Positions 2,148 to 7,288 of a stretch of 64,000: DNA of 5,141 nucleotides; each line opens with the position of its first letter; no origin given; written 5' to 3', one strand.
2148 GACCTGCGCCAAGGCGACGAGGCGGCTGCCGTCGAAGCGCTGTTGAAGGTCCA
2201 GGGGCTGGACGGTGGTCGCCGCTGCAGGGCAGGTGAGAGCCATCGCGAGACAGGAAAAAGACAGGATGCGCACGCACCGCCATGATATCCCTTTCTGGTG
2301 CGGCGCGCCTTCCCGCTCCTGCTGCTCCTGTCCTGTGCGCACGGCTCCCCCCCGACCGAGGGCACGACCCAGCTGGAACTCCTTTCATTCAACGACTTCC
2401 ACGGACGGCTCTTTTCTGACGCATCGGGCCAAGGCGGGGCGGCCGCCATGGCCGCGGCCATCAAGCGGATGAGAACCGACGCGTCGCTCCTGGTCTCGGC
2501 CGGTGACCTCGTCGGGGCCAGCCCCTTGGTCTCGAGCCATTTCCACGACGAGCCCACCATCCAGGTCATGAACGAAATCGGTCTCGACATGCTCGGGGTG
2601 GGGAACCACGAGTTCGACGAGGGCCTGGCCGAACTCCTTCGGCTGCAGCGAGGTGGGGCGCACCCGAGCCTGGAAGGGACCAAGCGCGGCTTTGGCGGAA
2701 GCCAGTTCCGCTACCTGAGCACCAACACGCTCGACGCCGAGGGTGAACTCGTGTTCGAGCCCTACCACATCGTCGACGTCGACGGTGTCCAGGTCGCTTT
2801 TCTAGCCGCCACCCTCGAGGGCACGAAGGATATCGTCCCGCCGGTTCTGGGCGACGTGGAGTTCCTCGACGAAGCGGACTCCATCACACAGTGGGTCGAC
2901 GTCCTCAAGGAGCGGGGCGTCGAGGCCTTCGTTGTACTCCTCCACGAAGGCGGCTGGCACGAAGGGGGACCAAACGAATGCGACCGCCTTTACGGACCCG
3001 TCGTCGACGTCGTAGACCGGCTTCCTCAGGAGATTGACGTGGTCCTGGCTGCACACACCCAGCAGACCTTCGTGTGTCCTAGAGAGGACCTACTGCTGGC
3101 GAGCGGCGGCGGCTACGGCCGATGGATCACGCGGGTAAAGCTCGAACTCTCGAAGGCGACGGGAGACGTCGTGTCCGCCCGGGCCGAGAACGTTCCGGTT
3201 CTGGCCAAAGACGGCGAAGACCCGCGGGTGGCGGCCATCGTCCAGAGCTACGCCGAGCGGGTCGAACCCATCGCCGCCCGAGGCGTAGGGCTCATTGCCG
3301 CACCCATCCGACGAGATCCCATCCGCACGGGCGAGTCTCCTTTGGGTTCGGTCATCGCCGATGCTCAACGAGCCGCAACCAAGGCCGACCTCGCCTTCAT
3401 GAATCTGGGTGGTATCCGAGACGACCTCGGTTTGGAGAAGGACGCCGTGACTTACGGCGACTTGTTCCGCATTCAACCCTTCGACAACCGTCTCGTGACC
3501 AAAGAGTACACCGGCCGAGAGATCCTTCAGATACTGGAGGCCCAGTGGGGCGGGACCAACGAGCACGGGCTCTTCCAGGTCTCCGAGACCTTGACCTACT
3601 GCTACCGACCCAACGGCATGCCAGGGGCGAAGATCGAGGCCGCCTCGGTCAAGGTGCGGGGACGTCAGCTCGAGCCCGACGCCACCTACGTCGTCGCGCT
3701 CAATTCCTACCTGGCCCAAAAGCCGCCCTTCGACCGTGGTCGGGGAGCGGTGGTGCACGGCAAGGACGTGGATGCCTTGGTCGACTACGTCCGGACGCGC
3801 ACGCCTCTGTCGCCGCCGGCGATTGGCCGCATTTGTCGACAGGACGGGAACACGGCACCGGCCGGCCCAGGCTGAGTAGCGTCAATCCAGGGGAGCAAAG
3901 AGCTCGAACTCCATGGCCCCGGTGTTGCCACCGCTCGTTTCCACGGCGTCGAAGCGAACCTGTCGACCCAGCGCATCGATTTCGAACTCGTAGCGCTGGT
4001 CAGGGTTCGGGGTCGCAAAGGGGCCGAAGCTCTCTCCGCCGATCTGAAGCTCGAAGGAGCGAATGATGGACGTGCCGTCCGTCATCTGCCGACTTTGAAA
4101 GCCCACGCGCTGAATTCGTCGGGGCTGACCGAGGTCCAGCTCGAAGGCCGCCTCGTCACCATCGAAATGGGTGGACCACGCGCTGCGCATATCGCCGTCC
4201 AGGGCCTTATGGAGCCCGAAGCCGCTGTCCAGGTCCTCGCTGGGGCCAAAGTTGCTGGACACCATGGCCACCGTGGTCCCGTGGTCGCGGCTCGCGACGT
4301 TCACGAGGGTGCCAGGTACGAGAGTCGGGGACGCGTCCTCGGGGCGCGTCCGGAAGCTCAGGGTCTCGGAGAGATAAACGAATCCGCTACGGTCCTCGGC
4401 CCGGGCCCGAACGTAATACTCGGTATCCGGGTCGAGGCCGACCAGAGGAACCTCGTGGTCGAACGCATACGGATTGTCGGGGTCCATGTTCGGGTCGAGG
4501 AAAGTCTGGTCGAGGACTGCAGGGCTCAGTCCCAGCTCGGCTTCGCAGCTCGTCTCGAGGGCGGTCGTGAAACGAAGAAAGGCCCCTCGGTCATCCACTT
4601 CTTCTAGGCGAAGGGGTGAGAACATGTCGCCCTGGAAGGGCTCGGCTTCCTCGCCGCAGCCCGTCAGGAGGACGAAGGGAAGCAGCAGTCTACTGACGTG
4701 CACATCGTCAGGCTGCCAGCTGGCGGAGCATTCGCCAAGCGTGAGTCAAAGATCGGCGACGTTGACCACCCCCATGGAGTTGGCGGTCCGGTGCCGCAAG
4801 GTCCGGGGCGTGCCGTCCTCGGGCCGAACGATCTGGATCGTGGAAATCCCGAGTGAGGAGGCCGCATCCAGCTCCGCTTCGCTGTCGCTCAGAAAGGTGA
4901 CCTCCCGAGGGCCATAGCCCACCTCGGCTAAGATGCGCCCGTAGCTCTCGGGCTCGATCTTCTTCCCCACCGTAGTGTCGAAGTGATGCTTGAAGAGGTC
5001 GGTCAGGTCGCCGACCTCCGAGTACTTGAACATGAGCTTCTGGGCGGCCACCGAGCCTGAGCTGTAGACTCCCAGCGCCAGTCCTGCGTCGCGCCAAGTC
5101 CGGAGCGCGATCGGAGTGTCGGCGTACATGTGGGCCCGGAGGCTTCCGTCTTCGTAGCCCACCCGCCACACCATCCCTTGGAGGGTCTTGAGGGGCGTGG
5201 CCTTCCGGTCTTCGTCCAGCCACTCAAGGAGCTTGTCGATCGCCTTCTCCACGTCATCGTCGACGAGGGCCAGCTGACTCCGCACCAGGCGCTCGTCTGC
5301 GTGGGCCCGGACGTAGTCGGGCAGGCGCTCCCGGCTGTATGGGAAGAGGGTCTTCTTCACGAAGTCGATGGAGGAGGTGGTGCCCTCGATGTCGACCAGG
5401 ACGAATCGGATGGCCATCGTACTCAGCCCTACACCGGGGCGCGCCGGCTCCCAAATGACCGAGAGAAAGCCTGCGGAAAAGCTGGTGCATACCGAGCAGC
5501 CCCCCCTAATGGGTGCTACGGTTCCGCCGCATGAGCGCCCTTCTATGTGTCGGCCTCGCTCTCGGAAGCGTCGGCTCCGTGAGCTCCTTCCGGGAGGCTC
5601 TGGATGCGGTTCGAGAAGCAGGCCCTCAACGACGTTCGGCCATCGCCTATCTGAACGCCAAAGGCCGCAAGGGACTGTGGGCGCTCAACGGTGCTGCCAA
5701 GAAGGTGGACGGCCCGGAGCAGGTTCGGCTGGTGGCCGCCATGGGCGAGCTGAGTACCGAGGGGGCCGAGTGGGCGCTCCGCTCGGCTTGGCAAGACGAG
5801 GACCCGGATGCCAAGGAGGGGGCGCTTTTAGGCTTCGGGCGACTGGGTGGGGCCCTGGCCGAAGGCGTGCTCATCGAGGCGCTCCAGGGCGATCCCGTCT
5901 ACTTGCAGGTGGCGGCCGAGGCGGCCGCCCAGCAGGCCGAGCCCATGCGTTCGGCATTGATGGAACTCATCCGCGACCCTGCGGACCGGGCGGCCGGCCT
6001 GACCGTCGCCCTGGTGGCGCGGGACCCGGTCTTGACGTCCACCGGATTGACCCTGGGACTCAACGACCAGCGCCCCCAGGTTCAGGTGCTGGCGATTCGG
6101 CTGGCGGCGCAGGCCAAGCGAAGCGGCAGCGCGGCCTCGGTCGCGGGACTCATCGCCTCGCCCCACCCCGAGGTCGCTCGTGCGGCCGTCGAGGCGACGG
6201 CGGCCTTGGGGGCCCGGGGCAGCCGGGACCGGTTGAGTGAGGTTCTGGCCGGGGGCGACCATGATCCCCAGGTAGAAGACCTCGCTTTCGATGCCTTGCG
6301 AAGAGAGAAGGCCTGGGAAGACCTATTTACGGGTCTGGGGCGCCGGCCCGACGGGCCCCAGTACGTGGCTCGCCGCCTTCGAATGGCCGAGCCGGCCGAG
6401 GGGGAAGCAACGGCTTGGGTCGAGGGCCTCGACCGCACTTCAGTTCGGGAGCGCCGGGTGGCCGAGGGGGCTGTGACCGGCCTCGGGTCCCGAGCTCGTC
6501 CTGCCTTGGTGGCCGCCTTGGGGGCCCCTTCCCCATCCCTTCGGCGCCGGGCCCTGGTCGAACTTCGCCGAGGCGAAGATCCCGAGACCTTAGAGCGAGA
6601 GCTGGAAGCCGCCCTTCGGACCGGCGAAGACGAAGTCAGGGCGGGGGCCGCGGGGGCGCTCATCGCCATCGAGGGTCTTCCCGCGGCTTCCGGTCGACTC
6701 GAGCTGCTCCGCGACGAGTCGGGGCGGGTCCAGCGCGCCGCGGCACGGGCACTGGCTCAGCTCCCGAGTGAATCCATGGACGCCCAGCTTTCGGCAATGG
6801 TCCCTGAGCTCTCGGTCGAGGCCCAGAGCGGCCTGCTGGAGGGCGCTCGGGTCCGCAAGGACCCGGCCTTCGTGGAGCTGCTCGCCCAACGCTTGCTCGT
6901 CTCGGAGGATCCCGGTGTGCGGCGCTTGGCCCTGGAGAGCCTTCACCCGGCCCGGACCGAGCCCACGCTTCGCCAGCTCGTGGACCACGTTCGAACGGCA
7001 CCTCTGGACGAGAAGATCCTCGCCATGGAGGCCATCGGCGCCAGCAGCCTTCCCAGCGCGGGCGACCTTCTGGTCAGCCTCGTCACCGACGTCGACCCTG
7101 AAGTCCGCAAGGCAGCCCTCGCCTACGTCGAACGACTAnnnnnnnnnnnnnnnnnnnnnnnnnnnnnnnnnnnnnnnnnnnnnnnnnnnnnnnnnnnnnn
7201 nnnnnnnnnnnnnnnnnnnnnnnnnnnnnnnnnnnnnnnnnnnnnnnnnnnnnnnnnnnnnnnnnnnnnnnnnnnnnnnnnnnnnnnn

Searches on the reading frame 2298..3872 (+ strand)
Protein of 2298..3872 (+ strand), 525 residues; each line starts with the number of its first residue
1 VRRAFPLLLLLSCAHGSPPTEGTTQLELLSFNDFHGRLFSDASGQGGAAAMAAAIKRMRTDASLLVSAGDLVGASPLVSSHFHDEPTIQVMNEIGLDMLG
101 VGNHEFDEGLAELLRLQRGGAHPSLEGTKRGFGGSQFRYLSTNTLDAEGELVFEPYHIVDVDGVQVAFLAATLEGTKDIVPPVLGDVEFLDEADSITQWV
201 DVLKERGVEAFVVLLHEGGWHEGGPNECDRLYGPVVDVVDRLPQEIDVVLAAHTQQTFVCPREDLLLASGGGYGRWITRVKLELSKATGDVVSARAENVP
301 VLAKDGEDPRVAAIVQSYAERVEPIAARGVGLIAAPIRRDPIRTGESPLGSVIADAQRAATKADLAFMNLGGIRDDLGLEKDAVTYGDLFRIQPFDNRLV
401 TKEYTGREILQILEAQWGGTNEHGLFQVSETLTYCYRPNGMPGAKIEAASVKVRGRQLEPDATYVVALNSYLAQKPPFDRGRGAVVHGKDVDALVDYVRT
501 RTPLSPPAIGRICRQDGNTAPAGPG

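Call 12: search_protein_families(library=pfam, proteins=[window:2298-3872:+], max_evalue=0.001)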
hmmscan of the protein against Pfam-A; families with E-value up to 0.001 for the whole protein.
window:2298-3872:+ (525 aa): 2 families
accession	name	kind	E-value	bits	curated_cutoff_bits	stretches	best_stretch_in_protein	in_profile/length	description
PF02872.23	5_nucleotid_C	-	3.9e-34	118.5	23.6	1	339-474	14-148/158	5'-nucleotidase, C-terminal domain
PF00149.33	Metallophos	-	0.00032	21.6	21.5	1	31-254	6-188/191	Calcineurin-like phosphoesterase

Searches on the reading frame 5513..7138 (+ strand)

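Call 12: search_protein_families(library=pfam, proteins=[window:5513-7138:+], max_evalue=0.001)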
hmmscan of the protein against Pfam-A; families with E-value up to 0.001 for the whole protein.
window:5513-7138:+ (542 aa): 2 families
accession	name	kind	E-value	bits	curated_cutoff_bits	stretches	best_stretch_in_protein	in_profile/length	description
PF13646.12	HEAT_2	-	2.5e-23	82.6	27.7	3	330-415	2-88/88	HEAT repeats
PF02985.28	HEAT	-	4.5e-09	36.1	23.5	0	396-417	6-27/31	HEAT repeat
